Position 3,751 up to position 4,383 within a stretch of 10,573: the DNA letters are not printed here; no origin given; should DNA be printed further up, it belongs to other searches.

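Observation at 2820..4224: HigB-like toxin with a HigA-HTH::ImmA/IrrE metallopeptidase fusion: candidate protease-gated toxin-antitoxin or abortive-infection switch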

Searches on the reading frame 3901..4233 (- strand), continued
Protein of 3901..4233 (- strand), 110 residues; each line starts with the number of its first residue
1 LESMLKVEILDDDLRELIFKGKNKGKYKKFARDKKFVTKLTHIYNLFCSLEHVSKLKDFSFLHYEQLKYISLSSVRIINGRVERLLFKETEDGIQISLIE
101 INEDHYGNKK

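Call 49: search_solved_structures(query=A3, max_evalue=10, show_alignments=4)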
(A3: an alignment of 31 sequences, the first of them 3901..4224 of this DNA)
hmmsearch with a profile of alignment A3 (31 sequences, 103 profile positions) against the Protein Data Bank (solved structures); distinct sequences matched with E-value up to 10: 4.
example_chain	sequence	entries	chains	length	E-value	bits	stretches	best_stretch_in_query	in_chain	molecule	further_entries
6f8s_B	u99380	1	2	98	0.007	20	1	9-95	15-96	Putative Killer protein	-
7xbj_A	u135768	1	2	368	0.5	14.1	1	57-101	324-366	40kDa insecticidal toxin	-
7msp_A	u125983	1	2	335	0.59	13.8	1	8-54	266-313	SPbeta prophage-derived glycosyltransferase SunS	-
7msn_A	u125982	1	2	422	0.83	13.4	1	8-54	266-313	SPbeta prophage-derived glycosyltransferase SunS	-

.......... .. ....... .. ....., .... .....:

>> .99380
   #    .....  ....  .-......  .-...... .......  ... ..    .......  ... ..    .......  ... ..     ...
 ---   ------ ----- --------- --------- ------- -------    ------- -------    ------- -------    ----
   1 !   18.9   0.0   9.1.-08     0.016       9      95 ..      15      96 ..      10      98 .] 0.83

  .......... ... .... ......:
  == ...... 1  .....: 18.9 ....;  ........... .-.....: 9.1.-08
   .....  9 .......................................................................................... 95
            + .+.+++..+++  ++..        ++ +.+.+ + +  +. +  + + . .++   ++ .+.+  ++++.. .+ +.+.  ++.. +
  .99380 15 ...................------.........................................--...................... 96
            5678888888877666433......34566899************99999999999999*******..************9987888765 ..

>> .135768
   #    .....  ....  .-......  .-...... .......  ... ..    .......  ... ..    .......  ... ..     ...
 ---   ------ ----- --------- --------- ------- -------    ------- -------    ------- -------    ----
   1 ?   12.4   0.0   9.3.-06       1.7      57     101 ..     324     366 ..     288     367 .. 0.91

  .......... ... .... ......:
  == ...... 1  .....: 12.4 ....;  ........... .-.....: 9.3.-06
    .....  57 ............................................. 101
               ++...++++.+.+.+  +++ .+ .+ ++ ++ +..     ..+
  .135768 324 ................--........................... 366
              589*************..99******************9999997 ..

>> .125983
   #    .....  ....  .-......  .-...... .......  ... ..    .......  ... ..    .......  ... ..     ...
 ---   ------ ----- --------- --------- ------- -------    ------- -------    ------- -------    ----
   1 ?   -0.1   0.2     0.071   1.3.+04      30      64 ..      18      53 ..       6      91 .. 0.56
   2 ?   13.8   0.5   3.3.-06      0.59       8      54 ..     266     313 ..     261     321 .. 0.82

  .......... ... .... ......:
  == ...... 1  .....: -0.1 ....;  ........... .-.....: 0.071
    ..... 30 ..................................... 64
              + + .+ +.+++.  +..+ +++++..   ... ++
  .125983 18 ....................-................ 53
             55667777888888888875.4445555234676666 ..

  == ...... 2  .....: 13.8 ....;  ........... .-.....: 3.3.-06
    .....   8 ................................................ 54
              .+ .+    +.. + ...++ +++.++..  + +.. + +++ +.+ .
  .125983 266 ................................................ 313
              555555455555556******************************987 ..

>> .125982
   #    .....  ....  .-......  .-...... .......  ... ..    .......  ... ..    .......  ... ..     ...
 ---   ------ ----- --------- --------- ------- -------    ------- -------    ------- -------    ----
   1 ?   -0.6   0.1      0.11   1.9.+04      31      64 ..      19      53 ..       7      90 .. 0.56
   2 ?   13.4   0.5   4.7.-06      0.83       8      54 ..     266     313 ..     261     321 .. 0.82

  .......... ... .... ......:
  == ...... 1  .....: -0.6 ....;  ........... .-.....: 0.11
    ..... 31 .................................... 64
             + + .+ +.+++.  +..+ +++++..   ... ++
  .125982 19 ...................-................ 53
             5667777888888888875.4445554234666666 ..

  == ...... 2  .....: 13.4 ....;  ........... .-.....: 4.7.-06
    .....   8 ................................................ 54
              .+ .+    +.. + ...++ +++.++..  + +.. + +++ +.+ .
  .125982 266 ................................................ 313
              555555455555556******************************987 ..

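Call 52: find_related_loci(query=A1, collection=viral_contigs, flank=5000)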
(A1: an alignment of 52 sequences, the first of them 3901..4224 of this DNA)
Query A1 (107 aa) in viral_contigs; peptide patterns used: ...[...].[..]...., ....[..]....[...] (x = any residue, [..] = any of these).
79 stretches matched a pattern; 10 encode a relative of the query (tblastn E <= 1e-3); 10 distinct loci.
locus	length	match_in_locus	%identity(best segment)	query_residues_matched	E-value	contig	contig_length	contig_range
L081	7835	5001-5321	72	1-107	2e-49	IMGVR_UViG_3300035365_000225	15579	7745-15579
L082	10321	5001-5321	56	1-107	3e-35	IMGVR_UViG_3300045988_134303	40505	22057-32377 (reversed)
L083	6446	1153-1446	60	9-107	1e-32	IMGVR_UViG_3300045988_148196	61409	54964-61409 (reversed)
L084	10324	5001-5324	48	1-107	6e-30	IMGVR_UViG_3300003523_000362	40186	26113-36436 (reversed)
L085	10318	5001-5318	50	2-106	7e-29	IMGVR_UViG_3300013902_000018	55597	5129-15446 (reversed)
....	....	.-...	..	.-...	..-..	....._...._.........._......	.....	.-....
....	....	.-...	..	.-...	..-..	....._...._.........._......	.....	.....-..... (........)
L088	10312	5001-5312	48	2-104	7e-27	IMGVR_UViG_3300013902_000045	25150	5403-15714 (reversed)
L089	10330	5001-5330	49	1-107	2e-27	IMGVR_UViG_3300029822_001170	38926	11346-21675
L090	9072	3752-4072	49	4-107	8e-25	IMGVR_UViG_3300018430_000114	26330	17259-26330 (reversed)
